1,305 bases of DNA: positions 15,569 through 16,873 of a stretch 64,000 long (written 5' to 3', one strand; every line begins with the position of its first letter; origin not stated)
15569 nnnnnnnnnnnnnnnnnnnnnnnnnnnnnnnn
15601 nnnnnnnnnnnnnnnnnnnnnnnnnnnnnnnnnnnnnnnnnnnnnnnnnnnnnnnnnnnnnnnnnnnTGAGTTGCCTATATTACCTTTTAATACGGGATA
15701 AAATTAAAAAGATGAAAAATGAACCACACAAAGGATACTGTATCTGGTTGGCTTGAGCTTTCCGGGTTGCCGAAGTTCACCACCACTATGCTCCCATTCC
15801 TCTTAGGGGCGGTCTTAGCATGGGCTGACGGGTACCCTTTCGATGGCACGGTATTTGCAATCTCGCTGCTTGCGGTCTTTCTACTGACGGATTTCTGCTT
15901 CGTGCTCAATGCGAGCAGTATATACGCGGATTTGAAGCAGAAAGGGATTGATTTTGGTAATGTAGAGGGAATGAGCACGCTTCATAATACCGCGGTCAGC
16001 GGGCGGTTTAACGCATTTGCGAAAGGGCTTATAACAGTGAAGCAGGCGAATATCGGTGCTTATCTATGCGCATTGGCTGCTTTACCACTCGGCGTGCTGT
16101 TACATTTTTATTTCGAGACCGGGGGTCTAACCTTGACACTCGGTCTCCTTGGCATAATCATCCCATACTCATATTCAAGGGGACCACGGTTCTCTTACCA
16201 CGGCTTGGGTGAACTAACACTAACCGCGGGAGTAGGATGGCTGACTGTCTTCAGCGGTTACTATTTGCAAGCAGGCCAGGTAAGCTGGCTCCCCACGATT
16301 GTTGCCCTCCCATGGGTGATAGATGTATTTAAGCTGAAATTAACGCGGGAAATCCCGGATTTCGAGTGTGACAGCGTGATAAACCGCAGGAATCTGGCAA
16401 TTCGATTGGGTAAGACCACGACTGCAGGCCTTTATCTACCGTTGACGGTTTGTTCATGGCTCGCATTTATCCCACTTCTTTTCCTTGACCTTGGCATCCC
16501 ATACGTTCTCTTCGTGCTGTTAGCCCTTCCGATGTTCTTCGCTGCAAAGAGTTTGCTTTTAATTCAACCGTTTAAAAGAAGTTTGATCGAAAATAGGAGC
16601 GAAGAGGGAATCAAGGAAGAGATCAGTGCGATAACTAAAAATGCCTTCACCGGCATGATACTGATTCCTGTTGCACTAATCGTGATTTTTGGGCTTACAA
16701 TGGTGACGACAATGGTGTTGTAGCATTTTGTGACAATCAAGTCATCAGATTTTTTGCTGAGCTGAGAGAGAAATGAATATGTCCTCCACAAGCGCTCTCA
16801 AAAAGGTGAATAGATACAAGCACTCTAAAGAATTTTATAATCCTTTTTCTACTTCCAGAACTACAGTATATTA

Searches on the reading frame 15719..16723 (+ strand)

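Call 9: search_protein_families(library=pfam, proteins=[window:15719-16723:+], max_evalue=0.001)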
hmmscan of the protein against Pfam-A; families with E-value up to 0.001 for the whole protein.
window:15719-16723:+ (334 aa): 1 family
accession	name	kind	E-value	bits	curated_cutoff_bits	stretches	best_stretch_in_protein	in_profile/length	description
PF01040.23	UbiA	-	6.6e-14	52.2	34.2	1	24-280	2-231/250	UbiA prenyltransferase family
